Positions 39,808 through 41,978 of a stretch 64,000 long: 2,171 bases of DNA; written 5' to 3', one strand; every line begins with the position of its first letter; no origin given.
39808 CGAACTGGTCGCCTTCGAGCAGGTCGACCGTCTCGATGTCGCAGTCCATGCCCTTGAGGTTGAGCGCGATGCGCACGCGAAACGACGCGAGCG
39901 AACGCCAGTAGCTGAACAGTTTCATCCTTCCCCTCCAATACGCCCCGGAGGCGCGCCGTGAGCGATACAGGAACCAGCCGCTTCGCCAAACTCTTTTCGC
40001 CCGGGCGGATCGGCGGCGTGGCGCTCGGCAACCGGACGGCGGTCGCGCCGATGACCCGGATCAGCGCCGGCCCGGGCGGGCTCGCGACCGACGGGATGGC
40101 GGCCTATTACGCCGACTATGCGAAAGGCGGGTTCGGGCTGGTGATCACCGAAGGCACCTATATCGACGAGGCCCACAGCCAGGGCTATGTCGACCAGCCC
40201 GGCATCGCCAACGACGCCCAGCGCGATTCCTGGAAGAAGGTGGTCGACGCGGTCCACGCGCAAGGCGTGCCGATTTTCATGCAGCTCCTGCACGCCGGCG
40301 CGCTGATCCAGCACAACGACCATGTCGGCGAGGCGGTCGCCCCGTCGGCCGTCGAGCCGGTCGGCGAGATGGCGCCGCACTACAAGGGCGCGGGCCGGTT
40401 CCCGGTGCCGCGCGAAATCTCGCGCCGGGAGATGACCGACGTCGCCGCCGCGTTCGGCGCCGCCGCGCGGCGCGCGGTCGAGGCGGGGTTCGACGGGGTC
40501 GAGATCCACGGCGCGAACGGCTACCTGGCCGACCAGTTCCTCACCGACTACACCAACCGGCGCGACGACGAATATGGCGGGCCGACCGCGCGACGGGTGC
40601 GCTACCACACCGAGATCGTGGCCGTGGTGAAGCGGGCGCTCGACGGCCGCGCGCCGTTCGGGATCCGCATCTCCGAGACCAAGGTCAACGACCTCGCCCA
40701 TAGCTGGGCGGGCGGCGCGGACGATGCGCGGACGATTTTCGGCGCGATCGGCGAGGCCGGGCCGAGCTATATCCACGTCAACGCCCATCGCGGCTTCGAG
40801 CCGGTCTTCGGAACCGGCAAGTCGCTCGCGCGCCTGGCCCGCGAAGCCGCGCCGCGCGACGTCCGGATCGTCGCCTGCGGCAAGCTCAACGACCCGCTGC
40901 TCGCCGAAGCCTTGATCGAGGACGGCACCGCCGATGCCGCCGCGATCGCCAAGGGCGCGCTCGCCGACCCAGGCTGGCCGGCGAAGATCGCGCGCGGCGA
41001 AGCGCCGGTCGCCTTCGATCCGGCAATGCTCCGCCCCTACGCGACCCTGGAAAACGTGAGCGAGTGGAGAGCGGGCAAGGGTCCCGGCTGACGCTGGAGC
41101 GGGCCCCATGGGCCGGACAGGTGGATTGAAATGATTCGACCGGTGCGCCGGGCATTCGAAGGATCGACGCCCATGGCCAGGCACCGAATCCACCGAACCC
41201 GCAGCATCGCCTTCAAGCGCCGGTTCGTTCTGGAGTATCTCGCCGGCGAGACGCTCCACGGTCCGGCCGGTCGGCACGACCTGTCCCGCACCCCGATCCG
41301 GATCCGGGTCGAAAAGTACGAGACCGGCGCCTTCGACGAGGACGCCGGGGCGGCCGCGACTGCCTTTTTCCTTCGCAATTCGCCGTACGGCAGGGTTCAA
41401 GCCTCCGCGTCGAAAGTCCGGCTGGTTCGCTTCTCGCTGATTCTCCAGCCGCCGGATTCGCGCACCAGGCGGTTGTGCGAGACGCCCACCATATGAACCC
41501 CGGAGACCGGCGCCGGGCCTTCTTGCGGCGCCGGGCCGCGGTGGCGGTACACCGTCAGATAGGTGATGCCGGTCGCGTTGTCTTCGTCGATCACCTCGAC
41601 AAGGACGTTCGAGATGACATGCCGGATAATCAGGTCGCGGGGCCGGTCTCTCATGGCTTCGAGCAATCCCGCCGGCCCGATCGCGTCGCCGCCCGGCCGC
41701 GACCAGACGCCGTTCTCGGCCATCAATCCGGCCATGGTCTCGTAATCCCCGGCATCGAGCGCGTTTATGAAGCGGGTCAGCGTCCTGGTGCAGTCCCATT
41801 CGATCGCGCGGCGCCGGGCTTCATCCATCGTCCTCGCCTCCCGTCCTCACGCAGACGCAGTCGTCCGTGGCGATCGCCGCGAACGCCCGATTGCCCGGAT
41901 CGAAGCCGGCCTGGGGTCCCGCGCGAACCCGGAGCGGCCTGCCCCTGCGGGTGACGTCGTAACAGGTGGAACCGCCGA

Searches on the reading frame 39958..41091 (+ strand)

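Call 46: search_protein_families(library=pfam, proteins=[window:39958-41091:+])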
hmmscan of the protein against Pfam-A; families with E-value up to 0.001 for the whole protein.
window:39958-41091:+ (377 aa): 1 family
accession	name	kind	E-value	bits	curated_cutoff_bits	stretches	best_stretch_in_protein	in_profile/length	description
PF00724.26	Oxidored_FMN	-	2.7e-61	208.2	27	1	11-347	1-338/342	NADH:flavin oxidoreductase / NADH oxidase family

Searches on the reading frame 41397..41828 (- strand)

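Call 46: search_protein_families(library=pfam, proteins=[window:41397-41828:-])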
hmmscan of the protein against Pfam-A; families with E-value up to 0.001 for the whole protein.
window:41397-41828:- (143 aa): 3 families
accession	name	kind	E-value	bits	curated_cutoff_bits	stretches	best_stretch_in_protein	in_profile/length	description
PF13577.12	SnoaL_4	-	1.2e-19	71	24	1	10-132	6-124/126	SnoaL-like domain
PF12680.13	SnoaL_2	-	5.5e-09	37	27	1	18-123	2-101/102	SnoaL-like domain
PF14534.12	DUF4440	-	3e-08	34.5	25.2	1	18-130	6-107/107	Domain of unknown function (DUF4440)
